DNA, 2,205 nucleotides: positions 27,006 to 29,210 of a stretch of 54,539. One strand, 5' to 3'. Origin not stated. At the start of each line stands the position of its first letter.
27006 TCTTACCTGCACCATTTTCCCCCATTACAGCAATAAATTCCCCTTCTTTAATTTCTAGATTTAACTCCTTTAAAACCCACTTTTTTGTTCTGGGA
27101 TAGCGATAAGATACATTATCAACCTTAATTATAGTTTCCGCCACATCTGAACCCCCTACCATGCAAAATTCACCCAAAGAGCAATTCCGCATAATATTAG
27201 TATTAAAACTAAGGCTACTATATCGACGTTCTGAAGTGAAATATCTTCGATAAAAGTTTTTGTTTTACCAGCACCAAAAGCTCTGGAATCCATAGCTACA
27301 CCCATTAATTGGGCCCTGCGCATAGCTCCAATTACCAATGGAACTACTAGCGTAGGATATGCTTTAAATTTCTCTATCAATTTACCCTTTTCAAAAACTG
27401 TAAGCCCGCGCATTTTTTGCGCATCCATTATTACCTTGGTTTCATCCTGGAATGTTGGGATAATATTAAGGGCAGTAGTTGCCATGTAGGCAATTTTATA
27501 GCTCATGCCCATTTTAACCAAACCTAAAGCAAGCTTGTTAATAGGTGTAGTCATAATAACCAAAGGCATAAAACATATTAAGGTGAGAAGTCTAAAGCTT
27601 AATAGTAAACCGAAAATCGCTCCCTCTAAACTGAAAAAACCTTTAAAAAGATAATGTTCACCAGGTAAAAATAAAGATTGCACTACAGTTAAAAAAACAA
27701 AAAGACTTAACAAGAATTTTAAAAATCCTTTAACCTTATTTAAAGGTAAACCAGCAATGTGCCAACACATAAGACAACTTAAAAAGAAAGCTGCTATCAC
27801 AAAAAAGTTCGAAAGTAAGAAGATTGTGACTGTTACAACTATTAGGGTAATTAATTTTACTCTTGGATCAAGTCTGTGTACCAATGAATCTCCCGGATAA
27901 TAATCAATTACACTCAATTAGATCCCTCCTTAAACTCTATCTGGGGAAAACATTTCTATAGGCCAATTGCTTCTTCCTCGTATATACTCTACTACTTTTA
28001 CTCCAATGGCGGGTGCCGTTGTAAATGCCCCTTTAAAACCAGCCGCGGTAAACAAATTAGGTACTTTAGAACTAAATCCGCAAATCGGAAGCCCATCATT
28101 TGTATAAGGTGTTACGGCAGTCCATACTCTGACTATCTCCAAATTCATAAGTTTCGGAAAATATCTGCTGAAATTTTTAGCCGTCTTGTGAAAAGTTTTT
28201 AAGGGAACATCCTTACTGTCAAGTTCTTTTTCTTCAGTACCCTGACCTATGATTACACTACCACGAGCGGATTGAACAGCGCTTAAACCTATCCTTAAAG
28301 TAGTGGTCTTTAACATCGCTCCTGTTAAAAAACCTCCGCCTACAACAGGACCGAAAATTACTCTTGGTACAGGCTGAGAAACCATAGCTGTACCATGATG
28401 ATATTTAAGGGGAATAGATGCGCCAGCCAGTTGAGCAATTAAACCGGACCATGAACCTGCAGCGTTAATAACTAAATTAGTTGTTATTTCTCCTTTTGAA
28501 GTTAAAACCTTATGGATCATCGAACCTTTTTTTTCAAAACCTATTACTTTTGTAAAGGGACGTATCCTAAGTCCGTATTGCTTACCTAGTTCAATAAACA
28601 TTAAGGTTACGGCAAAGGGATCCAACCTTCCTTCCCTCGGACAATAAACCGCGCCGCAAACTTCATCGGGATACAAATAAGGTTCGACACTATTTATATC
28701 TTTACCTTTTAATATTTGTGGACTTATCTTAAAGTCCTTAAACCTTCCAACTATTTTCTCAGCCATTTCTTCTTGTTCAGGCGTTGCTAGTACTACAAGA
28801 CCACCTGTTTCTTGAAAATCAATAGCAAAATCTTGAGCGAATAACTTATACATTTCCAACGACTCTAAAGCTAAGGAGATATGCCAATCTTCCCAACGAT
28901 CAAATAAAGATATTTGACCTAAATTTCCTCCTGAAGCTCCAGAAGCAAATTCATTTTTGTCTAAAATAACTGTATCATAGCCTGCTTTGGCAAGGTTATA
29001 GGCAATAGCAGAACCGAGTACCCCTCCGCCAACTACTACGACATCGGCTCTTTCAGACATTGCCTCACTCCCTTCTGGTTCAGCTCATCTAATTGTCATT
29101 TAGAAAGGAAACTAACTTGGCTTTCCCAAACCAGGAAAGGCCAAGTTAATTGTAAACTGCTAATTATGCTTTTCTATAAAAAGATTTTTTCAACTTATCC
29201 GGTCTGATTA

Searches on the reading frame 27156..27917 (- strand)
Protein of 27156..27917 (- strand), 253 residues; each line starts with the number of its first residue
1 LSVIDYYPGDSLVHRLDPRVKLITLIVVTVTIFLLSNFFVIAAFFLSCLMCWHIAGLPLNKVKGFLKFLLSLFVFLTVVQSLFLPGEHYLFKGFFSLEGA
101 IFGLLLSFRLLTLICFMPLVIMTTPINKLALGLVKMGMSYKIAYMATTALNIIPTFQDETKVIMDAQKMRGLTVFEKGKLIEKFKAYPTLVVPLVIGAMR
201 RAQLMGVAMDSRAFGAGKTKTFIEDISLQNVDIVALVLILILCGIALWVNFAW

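Call 3: search_protein_families(library=pfam, proteins=[window:27156-27917:-], max_evalue=0.01)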
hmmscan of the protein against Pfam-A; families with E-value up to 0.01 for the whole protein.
window:27156-27917:- (253 aa): 2 families
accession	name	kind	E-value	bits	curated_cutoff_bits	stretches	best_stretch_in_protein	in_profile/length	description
PF02361.21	CbiQ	-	5.2e-34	118.2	25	1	11-216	3-210/216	Cobalt transport protein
PF06923.16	GutM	-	0.00069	20.1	25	1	152-185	51-84/107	Glucitol operon activator protein (GutM)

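Call 4: search_protein_families(library=ncbifam, proteins=[window:27156-27917:-], max_evalue=0.01)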
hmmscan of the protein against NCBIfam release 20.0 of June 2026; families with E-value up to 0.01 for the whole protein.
window:27156-27917:- (253 aa): 1 family
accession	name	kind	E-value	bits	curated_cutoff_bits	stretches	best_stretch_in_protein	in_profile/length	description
TIGR02454.1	ECF_T_CbiQ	equivalog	7.5e-18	65.1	111.8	1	16-212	1-200/200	cobalt ECF transporter T component CbiQ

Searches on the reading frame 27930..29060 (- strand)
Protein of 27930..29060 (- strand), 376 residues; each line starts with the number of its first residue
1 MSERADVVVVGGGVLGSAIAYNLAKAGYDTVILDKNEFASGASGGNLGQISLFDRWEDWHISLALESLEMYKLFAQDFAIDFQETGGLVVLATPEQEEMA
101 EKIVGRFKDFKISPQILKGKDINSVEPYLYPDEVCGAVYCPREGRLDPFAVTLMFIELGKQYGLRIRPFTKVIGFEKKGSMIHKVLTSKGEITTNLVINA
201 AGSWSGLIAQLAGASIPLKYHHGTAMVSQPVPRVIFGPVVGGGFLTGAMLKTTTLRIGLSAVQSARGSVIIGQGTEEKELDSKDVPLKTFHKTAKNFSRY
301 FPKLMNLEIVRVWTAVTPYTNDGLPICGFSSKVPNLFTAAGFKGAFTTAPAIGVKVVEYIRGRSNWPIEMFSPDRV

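Call 3: search_protein_families(library=pfam, proteins=[window:27930-29060:-], max_evalue=0.01)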
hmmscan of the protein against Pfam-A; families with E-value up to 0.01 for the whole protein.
window:27930-29060:- (376 aa): 11 families
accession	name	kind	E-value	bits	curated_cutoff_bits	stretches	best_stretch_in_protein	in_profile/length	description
PF01266.30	DAO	-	8.8e-61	206.8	27.9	1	6-357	1-351/353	FAD dependent oxidoreductase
PF12831.13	FAD_oxidored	-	1.3e-06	28.5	27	1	6-222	1-163/416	FAD dependent oxidoreductase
PF13738.12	Pyr_redox_3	-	5.1e-06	26.4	30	0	159-205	91-136/305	Pyridine nucleotide-disulphide oxidoreductase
PF13450.12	NAD_binding_8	-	1.7e-05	25.5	21.9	1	9-42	1-34/68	NAD(P)-binding Rossmann-like domain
PF00890.30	FAD_binding_2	-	5.4e-05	23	20.4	1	6-45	1-43/414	FAD binding domain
PF02737.24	3HCDH_N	-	6.9e-05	23.3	22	1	7-38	2-33/180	3-hydroxyacyl-CoA dehydrogenase, NAD binding domain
PF07992.20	Pyr_redox_2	-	0.0007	19.5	26.1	0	6-36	144-174/291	Pyridine nucleotide-disulphide oxidoreductase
PF01494.25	FAD_binding_3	-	0.00098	18.9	22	1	5-39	2-36/349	FAD binding domain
PF01946.23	Thi4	-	0.0051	16.5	26.2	1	5-43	18-58/235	Thi4 family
PF02558.23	ApbA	-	0.0054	16.8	22.2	1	7-37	1-31/150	Ketopantoate reductase PanE/ApbA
PF01134.28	GIDA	-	0.0082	15.7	22.1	0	6-35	1-30/391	Glucose inhibited division protein A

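Call 4: search_protein_families(library=ncbifam, proteins=[window:27930-29060:-], max_evalue=0.01)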
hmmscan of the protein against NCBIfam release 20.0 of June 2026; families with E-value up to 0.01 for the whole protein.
window:27930-29060:- (376 aa): 62 families (the best 25 are shown)
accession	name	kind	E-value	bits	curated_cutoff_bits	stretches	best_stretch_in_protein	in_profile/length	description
TIGR02352.1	thiamin_ThiO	equivalog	1.1e-36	126.6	250.8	1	7-362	1-349/351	glycine oxidase ThiO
TIGR01373.1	soxB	subfamily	1.8e-27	96.2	529.45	1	5-360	31-382/407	sarcosine oxidase subunit beta family protein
NF001933.0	PRK00711.1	subfamily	2.6e-25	89.3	383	2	74-347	122-386/429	D-amino acid dehydrogenase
TIGR03364.1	HpnW_proposed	hypoth_equivalog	4.7e-25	88.4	285.1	1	6-203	2-195/365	TIGR03364 family FAD-dependent oxidoreductase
TIGR03377.1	glycerol3P_GlpA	equivalog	4.8e-24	84.8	552.8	1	6-227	1-226/530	anaerobic glycerol-3-phosphate dehydrogenase subunit GlpA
NF033460.1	glycerol3P_ox_II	equivalog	2.3e-22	79.6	460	1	5-214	2-217/361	type 2 glycerol-3-phosphate oxidase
NF008425.0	PRK11259.1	equivalog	9.4e-20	70.9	257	1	2-375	2-374/377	N-methyl-L-tryptophan oxidase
NF008313.0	PRK11101.1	equivalog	1.8e-18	66.5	425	1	3-221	7-229/548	anaerobic glycerol-3-phosphate dehydrogenase subunit A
NF008726.1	PRK11728.1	equivalog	1.8e-16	60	299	1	6-216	2-213/389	L-2-hydroxyglutarate oxidase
TIGR01377.1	soxA_mon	subfamily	2.9e-15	55.9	479.65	1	6-222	2-217/381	amino oxidase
NF050086.1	pipecolate_AmaA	exception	9.2e-14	50.9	600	2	3-50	24-71/425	L-pipecolate oxidase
TIGR03197.1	MnmC_Cterm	equivalog_domain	1.4e-11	44.1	174.2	1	6-218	1-214/400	FAD-dependent 5-carboxymethylaminomethyl-2-thiouridine(34) oxidoreductase MnmC1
NF009074.0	PRK12409.1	equivalog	1.5e-09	37.5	494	1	6-52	3-50/410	D-amino acid dehydrogenase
NF002480.1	PRK01747.1-1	equivalog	2e-09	36.5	540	1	4-249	248-496/645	bifunctional tRNA (5-methylaminomethyl-2-thiouridine)(34)-methyltransferase MnmC2/FAD-dependent 5-carboxymethylaminomethyl-2-thiouridine(34)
TIGR02032.1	GG-red-SF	subfamily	8.9e-09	35.4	158.8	1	6-39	2-35/297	geranylgeranyl reductase family protein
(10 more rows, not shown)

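Call 56: search_solved_structures(query=window:27930-29060:-, max_evalue=1e-10)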
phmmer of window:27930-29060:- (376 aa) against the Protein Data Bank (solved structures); distinct sequences matched with E-value up to 1e-10: 26.
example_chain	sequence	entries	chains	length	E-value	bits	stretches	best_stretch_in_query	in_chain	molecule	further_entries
1y56_B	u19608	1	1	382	1.7e-45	158.7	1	2-375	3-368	sarcosine oxidase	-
4pab_A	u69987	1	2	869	4.4e-25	91.6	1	3-360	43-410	Dimethylglycine dehydrogenase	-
4p9s_A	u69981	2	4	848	5.5e-25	91.2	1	3-361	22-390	Dimethylglycine dehydrogenase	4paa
3if9_A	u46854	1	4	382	6.6e-24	87.7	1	4-363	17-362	Glycine oxidase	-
1ryi_A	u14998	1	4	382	1.3e-23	86.7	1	4-213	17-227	GLYCINE OXIDASE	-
9woz_A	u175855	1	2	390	1.4e-23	86.6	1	4-213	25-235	Glycine oxidase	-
1ng3_A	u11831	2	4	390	1.4e-23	86.6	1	4-213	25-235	Glycine oxidase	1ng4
7cyx_A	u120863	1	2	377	8.2e-22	80.8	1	1-364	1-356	Glycine oxidase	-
4ysh_A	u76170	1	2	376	1.7e-21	79.7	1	1-363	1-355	Glycine oxidase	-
5l46_A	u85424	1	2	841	2.1e-21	79.4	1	3-234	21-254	Dimethylglycine dehydrogenase, mitochondrial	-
5fjm_A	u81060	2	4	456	2.2e-17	66.3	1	4-218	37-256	L-AMINO ACID DEAMINASE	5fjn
3ada_B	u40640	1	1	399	3.5e-17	65.6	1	5-357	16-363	SARCOSINE OXIDASE BETA SUBUNIT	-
1vrq_B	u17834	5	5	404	3.7e-17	65.5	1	5-357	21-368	Sarcosine oxidase beta subunit | Subunit beta of sarcosine oxidase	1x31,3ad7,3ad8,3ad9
2gag_B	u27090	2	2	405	4.4e-16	61.9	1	5-360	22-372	heterotetrameric sarcosine oxidase beta-subunit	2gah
1pj5_A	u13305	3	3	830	1.2e-15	60.5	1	5-232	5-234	N,N-dimethylglycine oxidase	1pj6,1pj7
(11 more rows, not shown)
